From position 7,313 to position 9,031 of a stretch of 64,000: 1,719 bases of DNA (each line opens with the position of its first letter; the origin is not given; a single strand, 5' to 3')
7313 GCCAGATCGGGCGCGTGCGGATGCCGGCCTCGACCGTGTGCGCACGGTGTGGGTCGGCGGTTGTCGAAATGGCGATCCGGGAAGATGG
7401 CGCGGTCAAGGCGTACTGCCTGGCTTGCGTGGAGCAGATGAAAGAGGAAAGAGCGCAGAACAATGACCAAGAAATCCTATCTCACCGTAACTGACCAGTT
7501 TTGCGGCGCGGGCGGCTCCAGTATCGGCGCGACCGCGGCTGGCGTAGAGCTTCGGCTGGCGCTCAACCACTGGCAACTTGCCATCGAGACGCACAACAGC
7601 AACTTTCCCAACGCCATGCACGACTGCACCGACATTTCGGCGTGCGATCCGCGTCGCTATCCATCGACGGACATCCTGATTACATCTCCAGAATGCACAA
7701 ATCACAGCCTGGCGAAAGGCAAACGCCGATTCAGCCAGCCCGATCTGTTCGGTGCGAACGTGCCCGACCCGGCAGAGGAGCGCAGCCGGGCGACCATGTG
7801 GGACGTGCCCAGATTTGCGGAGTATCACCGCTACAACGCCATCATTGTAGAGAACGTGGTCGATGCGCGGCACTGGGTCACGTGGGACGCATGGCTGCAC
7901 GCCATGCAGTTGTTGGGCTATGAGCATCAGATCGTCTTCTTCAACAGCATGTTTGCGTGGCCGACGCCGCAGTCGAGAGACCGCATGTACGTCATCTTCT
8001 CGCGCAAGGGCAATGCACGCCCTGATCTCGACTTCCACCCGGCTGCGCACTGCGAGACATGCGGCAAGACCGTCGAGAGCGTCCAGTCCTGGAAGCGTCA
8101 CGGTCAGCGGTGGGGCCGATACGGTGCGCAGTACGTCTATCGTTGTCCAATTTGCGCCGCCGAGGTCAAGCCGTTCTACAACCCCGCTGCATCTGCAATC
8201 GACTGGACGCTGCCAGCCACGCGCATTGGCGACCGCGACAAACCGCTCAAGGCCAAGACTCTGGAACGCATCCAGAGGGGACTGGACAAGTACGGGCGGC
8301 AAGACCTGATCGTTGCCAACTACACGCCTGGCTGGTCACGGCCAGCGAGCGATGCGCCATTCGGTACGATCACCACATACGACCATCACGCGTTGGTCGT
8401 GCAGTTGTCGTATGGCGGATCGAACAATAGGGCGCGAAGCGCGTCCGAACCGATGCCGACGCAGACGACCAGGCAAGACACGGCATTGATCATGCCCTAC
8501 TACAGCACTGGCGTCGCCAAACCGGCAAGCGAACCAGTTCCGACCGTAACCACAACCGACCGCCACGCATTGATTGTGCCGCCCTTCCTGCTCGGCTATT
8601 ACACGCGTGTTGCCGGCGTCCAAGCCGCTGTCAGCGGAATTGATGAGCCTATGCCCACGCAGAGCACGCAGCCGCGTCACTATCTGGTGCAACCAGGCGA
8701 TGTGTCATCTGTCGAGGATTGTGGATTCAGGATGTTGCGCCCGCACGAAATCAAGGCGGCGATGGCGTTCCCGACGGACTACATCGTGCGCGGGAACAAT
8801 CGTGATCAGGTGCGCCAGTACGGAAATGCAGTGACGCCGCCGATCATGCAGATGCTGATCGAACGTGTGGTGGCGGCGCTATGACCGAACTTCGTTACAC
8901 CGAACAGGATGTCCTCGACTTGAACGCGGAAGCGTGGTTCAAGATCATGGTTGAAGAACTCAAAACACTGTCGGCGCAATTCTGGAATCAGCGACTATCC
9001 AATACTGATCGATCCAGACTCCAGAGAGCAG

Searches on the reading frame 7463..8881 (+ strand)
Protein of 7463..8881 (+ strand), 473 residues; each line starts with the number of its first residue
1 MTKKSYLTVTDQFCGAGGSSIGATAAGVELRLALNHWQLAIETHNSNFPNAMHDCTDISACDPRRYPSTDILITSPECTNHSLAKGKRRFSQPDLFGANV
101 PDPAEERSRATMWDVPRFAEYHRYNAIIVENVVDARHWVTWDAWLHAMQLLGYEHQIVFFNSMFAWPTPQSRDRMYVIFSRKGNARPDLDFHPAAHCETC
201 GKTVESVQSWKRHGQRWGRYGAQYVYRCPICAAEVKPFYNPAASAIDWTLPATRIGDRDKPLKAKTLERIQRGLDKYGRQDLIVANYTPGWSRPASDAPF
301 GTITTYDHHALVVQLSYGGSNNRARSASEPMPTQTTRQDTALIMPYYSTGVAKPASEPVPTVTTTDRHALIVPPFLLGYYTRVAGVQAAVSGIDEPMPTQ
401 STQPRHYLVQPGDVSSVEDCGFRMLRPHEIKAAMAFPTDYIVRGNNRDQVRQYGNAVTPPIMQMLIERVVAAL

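Call 8: search_protein_families(library=phrogs, proteins=[window:7463-8881:+], max_evalue=0.001)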
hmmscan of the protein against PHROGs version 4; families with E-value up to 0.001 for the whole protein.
window:7463-8881:+ (473 aa): 7 families
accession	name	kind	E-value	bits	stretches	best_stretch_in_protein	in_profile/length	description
phrog_116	-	other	3.3e-63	215.2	1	2-472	203-492/779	DNA methyltransferase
phrog_5999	-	other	1.1e-22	81.1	1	7-94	3-94/109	DNA methyltransferase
phrog_363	-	other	9.8e-20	71.9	1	6-470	53-313/327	DNA methyltransferase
phrog_23072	-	other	4e-16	60.5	1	284-467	204-385/400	DNA methyltransferase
phrog_13621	-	unknown function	8.7e-09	36.3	1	411-469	43-108/121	-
phrog_29443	-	unknown function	6.3e-07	29.8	1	9-134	5-120/273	-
phrog_36001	-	unknown function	0.0009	18.5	0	11-65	22-76/715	-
